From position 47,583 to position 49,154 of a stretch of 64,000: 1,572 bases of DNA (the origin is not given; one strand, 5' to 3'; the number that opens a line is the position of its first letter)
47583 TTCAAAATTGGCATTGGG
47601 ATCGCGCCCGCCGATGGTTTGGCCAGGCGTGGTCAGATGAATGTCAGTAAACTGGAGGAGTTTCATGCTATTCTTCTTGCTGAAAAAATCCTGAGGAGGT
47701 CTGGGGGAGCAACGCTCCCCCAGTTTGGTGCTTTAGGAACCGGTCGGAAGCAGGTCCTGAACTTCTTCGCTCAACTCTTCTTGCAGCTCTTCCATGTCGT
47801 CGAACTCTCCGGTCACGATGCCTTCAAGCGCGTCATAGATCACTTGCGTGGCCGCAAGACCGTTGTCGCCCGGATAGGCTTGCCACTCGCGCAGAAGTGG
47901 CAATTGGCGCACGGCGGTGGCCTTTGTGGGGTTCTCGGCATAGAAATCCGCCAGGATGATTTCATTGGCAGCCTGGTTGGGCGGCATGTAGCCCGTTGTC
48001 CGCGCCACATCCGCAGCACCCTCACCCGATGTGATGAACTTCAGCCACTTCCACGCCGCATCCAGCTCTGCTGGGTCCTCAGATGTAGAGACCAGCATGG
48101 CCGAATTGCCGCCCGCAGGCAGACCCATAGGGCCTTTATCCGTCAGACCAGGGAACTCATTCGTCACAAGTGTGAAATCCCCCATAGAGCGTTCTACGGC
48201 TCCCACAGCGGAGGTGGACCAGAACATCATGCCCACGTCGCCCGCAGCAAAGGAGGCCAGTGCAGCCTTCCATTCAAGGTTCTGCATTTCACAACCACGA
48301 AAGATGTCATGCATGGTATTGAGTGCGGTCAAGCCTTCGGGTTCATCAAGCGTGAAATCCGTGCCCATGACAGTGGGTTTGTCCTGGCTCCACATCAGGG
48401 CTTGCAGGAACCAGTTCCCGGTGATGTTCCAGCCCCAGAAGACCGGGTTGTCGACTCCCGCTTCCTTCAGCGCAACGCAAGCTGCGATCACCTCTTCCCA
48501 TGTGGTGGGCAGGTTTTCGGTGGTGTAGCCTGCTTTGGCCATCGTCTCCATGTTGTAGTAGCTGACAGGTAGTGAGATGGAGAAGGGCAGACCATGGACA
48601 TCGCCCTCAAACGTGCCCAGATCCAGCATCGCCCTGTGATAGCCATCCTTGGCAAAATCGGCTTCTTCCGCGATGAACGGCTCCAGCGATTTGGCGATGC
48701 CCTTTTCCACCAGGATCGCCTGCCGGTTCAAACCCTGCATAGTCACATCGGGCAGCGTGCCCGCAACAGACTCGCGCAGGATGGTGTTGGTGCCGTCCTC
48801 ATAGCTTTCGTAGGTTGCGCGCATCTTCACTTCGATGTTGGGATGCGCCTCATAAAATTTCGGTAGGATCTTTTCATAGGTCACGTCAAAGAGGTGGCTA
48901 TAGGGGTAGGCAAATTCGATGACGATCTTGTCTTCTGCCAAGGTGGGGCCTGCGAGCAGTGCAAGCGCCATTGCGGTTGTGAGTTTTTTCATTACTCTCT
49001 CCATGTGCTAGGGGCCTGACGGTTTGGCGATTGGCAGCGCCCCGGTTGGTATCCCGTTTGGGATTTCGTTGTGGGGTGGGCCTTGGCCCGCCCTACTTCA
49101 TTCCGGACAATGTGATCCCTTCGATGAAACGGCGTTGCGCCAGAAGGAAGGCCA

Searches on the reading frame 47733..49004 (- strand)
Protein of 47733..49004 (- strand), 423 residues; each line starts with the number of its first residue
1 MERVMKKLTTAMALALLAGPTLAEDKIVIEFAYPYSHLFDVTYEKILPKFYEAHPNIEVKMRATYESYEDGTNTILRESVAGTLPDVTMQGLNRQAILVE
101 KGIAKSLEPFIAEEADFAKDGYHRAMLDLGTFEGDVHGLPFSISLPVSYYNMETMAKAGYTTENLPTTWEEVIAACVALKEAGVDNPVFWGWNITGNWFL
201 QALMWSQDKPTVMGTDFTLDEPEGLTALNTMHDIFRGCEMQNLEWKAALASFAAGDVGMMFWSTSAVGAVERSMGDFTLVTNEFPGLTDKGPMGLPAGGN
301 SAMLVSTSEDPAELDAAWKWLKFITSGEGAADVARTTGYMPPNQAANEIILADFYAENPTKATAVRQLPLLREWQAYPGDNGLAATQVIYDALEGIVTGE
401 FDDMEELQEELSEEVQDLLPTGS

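Call 84: search_protein_families(library=pfam, proteins=[window:47733-49004:-], max_evalue=0.00001)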
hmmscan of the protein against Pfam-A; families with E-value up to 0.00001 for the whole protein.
window:47733-49004:- (423 aa): 2 families
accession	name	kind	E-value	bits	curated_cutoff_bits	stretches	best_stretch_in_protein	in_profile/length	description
PF13416.11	SBP_bac_8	-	1.4e-29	104.2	27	1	49-361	5-277/279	Bacterial extracellular solute-binding protein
PF01547.30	SBP_bac_1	-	5.6e-28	99.2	26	1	42-330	9-306/307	Bacterial extracellular solute-binding protein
